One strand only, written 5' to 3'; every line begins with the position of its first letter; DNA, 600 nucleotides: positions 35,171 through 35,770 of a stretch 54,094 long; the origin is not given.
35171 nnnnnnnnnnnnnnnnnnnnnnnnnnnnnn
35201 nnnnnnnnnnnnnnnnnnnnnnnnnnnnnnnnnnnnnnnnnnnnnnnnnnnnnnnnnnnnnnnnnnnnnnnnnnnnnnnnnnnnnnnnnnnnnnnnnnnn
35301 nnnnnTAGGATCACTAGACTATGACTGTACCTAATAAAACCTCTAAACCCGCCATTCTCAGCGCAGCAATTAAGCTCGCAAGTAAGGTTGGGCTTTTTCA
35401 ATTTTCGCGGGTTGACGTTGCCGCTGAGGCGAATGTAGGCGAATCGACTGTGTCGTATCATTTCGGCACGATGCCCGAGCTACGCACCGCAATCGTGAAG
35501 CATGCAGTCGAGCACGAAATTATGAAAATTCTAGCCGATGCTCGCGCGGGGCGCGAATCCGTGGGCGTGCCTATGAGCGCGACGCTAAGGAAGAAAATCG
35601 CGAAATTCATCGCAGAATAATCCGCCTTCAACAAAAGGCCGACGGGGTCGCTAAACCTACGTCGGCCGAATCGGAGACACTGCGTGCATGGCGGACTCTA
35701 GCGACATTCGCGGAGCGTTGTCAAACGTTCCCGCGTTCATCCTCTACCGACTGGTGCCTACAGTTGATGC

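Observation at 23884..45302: Family of ~60-bp early promoter cassettes with a 16-bp dyad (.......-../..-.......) filling the -35/-10 spacer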

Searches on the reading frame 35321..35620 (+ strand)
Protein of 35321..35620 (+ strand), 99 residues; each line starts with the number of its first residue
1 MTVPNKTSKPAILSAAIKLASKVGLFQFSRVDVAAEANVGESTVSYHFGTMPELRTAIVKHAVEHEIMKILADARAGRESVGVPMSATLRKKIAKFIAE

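Call 11: search_protein_families(library=phrogs, proteins=[window:35321-35620:+], max_evalue=0.001)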
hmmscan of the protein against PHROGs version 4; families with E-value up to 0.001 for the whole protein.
window:35321-35620:+ (99 aa): 1 family
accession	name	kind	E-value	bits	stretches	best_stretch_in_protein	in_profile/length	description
phrog_8723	-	unknown function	4.8e-19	70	1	7-93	25-111/251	-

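Call 32: search_protein_families(library=pfam, proteins=[window:35321-35620:+], max_evalue=0.05)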
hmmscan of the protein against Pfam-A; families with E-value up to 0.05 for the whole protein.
window:35321-35620:+ (99 aa): 2 families
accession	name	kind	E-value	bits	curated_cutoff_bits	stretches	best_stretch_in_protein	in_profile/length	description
PF00440.29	TetR_N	-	6.1e-07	29.6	24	1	12-57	1-46/47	Bacterial regulatory proteins, tetR family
PF00356.27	LacI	-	0.0042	17.3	27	1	32-48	4-20/46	Bacterial regulatory proteins, lacI family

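Call 41: search_dna_similar(query=window:35321-35620:+, collection=phages, mode=protein, max_rows=25, max_evalue=0.001)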
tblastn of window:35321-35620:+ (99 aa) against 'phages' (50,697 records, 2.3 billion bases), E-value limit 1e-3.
Records with a match: 90; places in all: 90; records where one place covers at least 80% of the query: 25.
Best place of each record, by identity: <60% 90.
By first word of the organism name: Klebsiella 65; Vibrio 8; Edwardsiella 5; Escherichia 3; Acinetobacter 2; Iodobacter 2; Phage 1; Pantoea 1; Oceanospirillum 1; Aeromonaas 1; and 1 more.
By host as written in the record: Klebsiella pneumoniae 39; - 8; Klebsiella pneumonaie 3; Vibrio cholerae 3; Klebsiella pneumoniae 15-38 2; Klebsiella pneumoniae JDM777 2; Escherichia sp. 2; Klebsiella pneumoniae 1119 2; and 23 more.
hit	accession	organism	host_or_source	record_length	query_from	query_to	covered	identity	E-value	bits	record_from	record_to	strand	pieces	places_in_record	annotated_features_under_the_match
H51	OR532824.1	Klebsiella phage RCIP0030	Klebsiella pneumoniae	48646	3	92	91%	35.5%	2e-7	52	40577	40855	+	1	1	hypothetical protein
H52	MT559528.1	Klebsiella phage vB_KpnM_cmc20193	Klebsiella pneumoniae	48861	3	92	91%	35.5%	2e-7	52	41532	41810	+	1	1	record has no annotation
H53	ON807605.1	Phage vB_KsaM-C1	-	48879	8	92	86%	36.5%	2e-8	56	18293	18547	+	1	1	TetR family transcriptional regulator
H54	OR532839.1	Klebsiella phage RCIP0045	Klebsiella pneumoniae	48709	3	92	91%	34.4%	7e-8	54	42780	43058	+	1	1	hypothetical protein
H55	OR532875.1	Klebsiella phage RCIP0081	Klebsiella pneumoniae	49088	3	92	91%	34.4%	1e-6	50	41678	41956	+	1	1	hypothetical protein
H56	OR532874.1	Klebsiella phage RCIP0080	Klebsiella pneumoniae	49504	3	91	90%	34.8%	1e-6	50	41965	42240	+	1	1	hypothetical protein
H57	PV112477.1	Klebsiella phage LPKP33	Klebsiella pneumoniae LKP485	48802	3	91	90%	34.8%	1e-6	50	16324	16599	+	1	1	hypothetical protein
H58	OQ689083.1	Klebsiella phage vB_KpnM_SCNJ1-Y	Klebsiella pneumonaie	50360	3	91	90%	34.8%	1e-6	50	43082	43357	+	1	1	hypothetical protein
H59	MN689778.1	Klebsiella phage vB_KpnM_15-38_KLPPOU148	Klebsiella pneumoniae 15-38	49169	3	91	90%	34.8%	1e-6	50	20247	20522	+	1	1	hypothetical protein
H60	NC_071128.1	Klebsiella phage vB_KpnM_15-38_KLPPOU148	Klebsiella pneumoniae 15-38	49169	3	91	90%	34.8%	1e-6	50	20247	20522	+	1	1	hypothetical protein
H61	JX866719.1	Klebsiella phage JD001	Klebsiella pneumoniae JDM777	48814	3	92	91%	33.3%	5e-6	49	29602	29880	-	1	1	putative TetR transcriptional regulator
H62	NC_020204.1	Klebsiella phage JD001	Klebsiella pneumoniae JDM777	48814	3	92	91%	33.3%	5e-6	49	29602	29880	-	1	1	TetR family transcriptional regulator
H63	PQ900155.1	Escherichia phage vB_Eco_CWW26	waste water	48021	3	82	81%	37.3%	3e-7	52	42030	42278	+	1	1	TetR family transcriptional regulator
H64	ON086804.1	Escherichia phage ZCEC13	Escherichia sp.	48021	3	82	81%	37.3%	3e-7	52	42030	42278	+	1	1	TetR family transcriptional regulator | hypothetical protein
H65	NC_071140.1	Escherichia phage ZCEC13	Escherichia sp.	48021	3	82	81%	37.3%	3e-7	52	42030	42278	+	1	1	TetR family transcriptional regulator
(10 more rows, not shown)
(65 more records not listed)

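Call 56: search_dna_similar(query=window:35321-35620:+, collection=phages, mode=protein, max_rows=60, max_evalue=0.001, rows=spread)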
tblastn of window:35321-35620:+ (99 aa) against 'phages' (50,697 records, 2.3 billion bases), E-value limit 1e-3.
Records with a match: 90; places in all: 90; records where one place covers at least 80% of the query: 25.
Best place of each record, by identity: <60% 90.
By first word of the organism name: Klebsiella 65; Vibrio 8; Edwardsiella 5; Escherichia 3; Acinetobacter 2; Iodobacter 2; Phage 1; Pantoea 1; Oceanospirillum 1; Aeromonaas 1; and 1 more.
By host as written in the record: Klebsiella pneumoniae 39; - 8; Klebsiella pneumonaie 3; Vibrio cholerae 3; Klebsiella pneumoniae 15-38 2; Klebsiella pneumoniae JDM777 2; Escherichia sp. 2; Klebsiella pneumoniae 1119 2; and 23 more.
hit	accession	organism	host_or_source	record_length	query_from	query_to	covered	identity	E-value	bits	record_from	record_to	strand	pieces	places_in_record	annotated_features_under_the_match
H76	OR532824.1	Klebsiella phage RCIP0030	Klebsiella pneumoniae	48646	3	92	91%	35.5%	2e-7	52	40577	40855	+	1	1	hypothetical protein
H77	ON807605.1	Phage vB_KsaM-C1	-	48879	8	92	86%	36.5%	2e-8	56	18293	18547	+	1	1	TetR family transcriptional regulator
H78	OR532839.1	Klebsiella phage RCIP0045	Klebsiella pneumoniae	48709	3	92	91%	34.4%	7e-8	54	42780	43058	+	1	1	hypothetical protein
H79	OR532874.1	Klebsiella phage RCIP0080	Klebsiella pneumoniae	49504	3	91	90%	34.8%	1e-6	50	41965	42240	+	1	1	hypothetical protein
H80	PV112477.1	Klebsiella phage LPKP33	Klebsiella pneumoniae LKP485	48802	3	91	90%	34.8%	1e-6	50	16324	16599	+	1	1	hypothetical protein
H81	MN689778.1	Klebsiella phage vB_KpnM_15-38_KLPPOU148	Klebsiella pneumoniae 15-38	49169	3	91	90%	34.8%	1e-6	50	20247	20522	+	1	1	hypothetical protein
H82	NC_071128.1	Klebsiella phage vB_KpnM_15-38_KLPPOU148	Klebsiella pneumoniae 15-38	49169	3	91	90%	34.8%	1e-6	50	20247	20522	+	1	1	hypothetical protein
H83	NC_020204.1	Klebsiella phage JD001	Klebsiella pneumoniae JDM777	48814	3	92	91%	33.3%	5e-6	49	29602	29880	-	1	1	TetR family transcriptional regulator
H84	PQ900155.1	Escherichia phage vB_Eco_CWW26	waste water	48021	3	82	81%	37.3%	3e-7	52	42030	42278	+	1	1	TetR family transcriptional regulator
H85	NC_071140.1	Escherichia phage ZCEC13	Escherichia sp.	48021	3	82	81%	37.3%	3e-7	52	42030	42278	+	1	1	TetR family transcriptional regulator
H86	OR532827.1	Klebsiella phage RCIP0033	Klebsiella pneumoniae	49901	3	81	80%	37.8%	3e-8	55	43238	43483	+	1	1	hypothetical protein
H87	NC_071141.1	Klebsiella phage SBP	Klebsiella pneumoniae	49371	3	82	81%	36.1%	3e-7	52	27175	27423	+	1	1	TetR family transcriptional regulator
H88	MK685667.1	Klebsiella phage vB_KpnM_IME346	-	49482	3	81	80%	36.6%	1e-6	50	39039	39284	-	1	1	TetR family transcriptional regulator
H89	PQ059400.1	Klebsiella phage phiYH65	Klebsiella pneumoniae KP_509165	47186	3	81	80%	36.6%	1e-6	50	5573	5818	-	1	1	TetR family transcriptional regulator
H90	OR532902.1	Klebsiella phage RCIP0108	Klebsiella pneumoniae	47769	3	81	80%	36.6%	1e-6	50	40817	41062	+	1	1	hypothetical protein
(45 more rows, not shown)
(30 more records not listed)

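Call 66: find_homologous_proteins(query=window:35321-35617:+, max_evalue=0.001)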
Query seq(99 aa) (99 aa): 29 proteins with E <= 0.001 among 35 candidates.
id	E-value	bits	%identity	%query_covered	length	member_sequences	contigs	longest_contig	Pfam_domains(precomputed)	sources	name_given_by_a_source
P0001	2.1e-54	199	100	100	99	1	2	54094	PF00440.30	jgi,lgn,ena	-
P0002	3.0e-43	163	84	96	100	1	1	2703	PF00440.30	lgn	-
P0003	3.1e-43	163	82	98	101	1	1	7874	PF00440.30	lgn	-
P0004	7.0e-43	162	82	98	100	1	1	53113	PF00440.30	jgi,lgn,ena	-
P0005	8.5e-43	162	82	99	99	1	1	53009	PF00440.30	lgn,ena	-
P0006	1.8e-42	161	81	98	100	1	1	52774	PF00440.30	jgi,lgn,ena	-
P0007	1.1e-38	149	79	93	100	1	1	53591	PF00440.30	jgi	jgi:AcrR family transcriptional regulator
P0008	3.6e-38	147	74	96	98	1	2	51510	PF00440.30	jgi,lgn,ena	jgi:Transcriptional regulator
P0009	5.8e-38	146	77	95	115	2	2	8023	PF00440.30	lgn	-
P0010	1.2e-37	145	75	98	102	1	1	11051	PF00440.30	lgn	-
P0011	2.4e-37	144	75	94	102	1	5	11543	-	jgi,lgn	jgi:DNA-binding transcriptional regulator YbjK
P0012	2.9e-37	144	76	93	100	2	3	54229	-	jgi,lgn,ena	-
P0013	5.9e-37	143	74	95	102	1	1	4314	PF00440.30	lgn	-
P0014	1.7e-35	138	74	94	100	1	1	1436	PF00440.30,PF00356.28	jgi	jgi:AcrR family transcriptional regulator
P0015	2.2e-35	138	71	98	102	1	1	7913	PF00440.30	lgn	-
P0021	6.1e-32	127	71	94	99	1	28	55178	PF00440.30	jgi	jgi:AcrR family transcriptional regulator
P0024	2.5e-31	125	67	98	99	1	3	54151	PF00440.30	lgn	-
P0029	1.6e-25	107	60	98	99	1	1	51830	PF00440.30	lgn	-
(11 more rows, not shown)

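Call 67: search_solved_structures(query=window:35321-35617:+, max_evalue=1, show_alignments=2)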
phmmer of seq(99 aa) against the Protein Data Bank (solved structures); distinct sequences matched with E-value up to 1: 39.
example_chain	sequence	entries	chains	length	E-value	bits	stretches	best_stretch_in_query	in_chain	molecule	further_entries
3iuv_A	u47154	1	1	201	6.3e-05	26.6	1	9-65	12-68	uncharacterized TetR family protein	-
3hta_A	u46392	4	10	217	7.8e-05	26.4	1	10-65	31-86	EbrA repressor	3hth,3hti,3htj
3t6n_A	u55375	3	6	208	0.00012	25.7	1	9-89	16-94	Transcriptional regulator | PROBABLE TRANSCRIPTIONAL REGULATORY PROTEIN (PROBABLY DEOR-FAMILY)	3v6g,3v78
3on4_A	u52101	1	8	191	0.0025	21.6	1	7-74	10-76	Transcriptional regulator, TetR family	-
3egq_A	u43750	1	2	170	0.015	19.1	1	11-65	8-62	TetR family Transcriptional regulator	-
3dpj_A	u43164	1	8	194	0.023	18.5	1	9-75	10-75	Transcription regulator, TetR family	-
3ppb_A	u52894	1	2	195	0.047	17.5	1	5-56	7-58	putative tetR family transcription regulator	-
2f07_A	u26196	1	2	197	0.051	17.4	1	2-70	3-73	YvdT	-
6azh_A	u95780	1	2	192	0.053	17.3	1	5-64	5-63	TetR family transcriptional regulator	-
3s5r_A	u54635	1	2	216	0.059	17.2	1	2-77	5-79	Transcriptional regulator TetR family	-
3qkx_A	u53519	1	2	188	0.088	16.6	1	11-57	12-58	Uncharacterized HTH-type transcriptional regulator HI_0893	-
2hyt_A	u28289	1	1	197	0.11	16.3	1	8-62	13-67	TetR-family transcriptional regulator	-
5e57_A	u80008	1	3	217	0.17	15.7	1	4-67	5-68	Transcription regulator AmtR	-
2np5_A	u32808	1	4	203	0.22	15.3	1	7-77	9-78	Transcriptional regulator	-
3vuq_A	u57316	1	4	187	0.26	15.1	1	6-61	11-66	Transcriptional regulator (TetR/AcrR family)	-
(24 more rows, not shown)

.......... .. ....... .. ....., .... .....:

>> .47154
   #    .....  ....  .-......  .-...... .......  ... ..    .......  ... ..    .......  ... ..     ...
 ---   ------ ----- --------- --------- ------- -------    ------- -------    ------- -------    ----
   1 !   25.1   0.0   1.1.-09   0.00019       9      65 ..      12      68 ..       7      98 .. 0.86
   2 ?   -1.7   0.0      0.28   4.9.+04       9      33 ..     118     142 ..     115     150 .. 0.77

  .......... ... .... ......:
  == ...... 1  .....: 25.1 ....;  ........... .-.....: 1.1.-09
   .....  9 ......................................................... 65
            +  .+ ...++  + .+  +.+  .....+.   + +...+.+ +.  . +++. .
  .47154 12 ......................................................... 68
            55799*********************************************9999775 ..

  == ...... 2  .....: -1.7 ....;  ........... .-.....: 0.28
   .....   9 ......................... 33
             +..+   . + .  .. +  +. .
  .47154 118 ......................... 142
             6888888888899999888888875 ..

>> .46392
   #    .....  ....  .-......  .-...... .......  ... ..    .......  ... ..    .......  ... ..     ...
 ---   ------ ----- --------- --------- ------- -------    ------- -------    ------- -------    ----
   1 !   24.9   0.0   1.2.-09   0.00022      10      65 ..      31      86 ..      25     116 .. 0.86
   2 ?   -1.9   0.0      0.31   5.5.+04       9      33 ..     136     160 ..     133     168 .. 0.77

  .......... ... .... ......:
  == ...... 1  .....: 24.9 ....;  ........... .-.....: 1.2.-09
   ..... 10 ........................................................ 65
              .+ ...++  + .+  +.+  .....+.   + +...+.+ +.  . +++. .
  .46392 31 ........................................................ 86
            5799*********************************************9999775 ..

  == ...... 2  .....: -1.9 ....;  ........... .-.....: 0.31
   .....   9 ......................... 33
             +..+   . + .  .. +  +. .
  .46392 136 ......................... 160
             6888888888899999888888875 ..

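Call 71: find_encoding_contigs(protein=P0029, flank=10000, max_places=1)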
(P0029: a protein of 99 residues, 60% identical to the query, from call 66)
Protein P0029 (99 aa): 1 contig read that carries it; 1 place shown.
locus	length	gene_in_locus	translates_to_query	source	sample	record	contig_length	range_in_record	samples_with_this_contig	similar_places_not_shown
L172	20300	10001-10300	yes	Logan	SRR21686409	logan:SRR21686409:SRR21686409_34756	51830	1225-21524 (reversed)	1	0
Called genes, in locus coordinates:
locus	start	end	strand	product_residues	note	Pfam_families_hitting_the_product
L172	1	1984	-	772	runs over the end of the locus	-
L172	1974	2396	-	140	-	-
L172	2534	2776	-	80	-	-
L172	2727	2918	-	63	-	-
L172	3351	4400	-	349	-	-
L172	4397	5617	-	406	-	PF10926:DUF2800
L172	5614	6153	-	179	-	PF07799:DUF1643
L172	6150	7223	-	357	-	-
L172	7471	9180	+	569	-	PF04851:ResIII, PF00271:Helicase_C (weak)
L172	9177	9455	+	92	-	-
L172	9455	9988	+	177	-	-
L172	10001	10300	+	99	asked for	PF00440:TetR_N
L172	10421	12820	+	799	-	PF22763:NrS1-1_pol-like_HBD, PF19263:DUF5906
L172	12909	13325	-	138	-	-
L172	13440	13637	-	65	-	-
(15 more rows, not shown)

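Call 72: find_encoding_contigs(protein=P0024, flank=10000, max_places=1)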
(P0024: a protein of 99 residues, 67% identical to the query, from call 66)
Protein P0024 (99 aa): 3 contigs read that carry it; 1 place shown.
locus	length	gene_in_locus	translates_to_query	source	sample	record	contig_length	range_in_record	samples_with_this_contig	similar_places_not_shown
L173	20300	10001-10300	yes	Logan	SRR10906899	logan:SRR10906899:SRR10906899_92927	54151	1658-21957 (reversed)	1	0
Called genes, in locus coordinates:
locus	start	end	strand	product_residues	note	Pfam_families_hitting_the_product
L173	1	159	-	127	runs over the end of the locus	-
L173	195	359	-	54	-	-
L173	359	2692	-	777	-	-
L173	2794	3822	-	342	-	-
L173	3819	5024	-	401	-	PF10926:DUF2800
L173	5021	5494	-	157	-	-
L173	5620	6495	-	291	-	-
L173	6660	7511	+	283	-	-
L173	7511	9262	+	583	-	PF00270:DEAD (weak), PF04851:ResIII, PF00271:Helicase_C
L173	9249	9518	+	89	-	-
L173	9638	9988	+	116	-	-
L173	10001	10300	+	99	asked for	PF00440:TetR_N (weak)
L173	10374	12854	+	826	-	PF22763:NrS1-1_pol-like_HBD, PF19263:DUF5906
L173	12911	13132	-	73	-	-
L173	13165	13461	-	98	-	-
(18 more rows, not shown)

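Call 73: find_encoding_contigs(protein=P0021, flank=10000, max_places=1)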
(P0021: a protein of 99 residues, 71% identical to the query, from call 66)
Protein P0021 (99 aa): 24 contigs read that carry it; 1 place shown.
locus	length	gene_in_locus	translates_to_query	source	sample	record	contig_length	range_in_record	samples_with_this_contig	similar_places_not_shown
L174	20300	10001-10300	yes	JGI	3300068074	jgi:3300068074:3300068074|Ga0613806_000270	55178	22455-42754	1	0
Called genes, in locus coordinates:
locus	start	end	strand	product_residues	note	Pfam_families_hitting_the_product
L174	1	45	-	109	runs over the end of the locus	-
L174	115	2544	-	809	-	-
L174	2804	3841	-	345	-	-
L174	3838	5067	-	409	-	PF12705:PDDEXK_1 (faint), PF10926:DUF2800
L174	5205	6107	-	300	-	-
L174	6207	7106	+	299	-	-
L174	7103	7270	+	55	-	-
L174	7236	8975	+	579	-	PF04851:ResIII (weak), PF00271:Helicase_C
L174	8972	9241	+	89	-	-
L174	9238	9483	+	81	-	-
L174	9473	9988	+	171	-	-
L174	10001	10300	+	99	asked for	PF00440:TetR_N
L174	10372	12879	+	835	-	PF22763:NrS1-1_pol-like_HBD, PF19263:DUF5906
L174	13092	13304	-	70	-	-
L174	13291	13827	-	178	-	-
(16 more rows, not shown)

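Call 84: predict_structure(alignment_id=A2)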
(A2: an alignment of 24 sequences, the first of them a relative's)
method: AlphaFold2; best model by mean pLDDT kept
length: 99 residues; sequences in the alignment: 24
mean_pLDDT: 84.3   pTM: 0.72
mean pLDDT of the five models: 84.3, 83.9, 83.3, 83.1, 81.9
residues with pLDDT >= 90: 21; 70-90: 71; 50-70: 4; < 50: 3
segments of 3 or more residues with pLDDT < 50: none
pLDDT, mean of each block of 10 residues (from residue 1): 59 90 89 90 88 90 88 80 83 86
secondary structure, 60 per line:
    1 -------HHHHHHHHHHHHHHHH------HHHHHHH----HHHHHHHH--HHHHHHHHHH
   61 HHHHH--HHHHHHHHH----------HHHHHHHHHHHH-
elements in order: H8-23 H30-36 H41-48 H51-65 H68-76 H87-98

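Call 87: fold_search(model_id=the predicted structure, library=pdb)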
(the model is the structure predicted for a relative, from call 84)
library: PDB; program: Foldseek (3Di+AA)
matches with E <= 10: 1010; with E <= 0.001: 0
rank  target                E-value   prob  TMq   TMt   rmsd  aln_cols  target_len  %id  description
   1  3hth_B                7.8e-03  1.00  0.57  0.34   9.5       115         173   22  Crystal structure of multidrug binding protein EbrR complexed with proflavin (released 2010-07-14)
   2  7amn_B                9.2e-03  1.00  0.59  0.33   8.8        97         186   15  Structure of LuxR with DNA (repression) (released 2021-03-31)
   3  3htj_B                9.7e-03  1.00  0.55  0.33   9.1        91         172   28  Crystal structure of multidrug binding protein EbrR complexed with ethidium (released 2010-07-14)
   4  8zf2_B                1.1e-02  1.00  0.57  0.31   9.3        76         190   22  Quorum Sensing master regulator HapR of Photobacterium marinum (released 2025-05-07)
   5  8wp7                  1.1e-02  1.00  0.58  0.33   6.5        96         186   19  Crystal structure of a TetR family regulator AmvR from Acinetobacter baumannii with spermidine bound (released 2025-04-16)
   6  3ih2                  1.1e-02  1.00  0.58  0.30   8.5       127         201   16  TM1030 crystallized at 323K (released 2009-08-11)
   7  3hth_C                1.1e-02  1.00  0.54  0.32  11.2       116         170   24  Crystal structure of multidrug binding protein EbrR complexed with proflavin (released 2010-07-14)
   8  8wp6                  1.4e-02  1.00  0.57  0.31   4.1        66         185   26  Crystal structure of a TetR family regulator AmvR from Acinetobacter baumannii (APO FORM) (released 2025-04-16)
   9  6azh_A                1.4e-02  1.00  0.65  0.36   5.1       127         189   20  Clostridium perfringens putative fatty acid metabolism regulator (released 2017-12-20)
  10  5vl9_B                1.5e-02  1.00  0.58  0.31   7.8        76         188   22  Crystal structure of EilR in complex with eilO DNA element (released 2018-06-27)
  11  3iuv                  1.5e-02  1.00  0.56  0.33   9.0       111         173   22  The structure of a member of TetR family (SCO1917) from Streptomyces coelicolor A3 (released 2009-09-22)
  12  3ppb_A                1.6e-02  1.00  0.55  0.30   9.6       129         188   19  Crystal structure of a putative tetR family transcription regulator (Shew_3104) from SHEWANELLA SP. PV-4 at 2.10 A res (released 2010-12-29)
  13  7amt_A                1.7e-02  1.00  0.59  0.32   2.5        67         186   24  Structure of LuxR with DNA (activation) (released 2021-03-31)
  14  2id6                  1.8e-02  1.00  0.53  0.27  12.0       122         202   18  Crystal structure of transcriptional regulator (tm1030) at 1.75A resolution (released 2007-08-28)
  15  1z77                  1.9e-02  1.00  0.53  0.27  12.2       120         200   18  Crystal structure of transcriptional regulator protein from Thermotoga maritima. (released 2005-05-10)
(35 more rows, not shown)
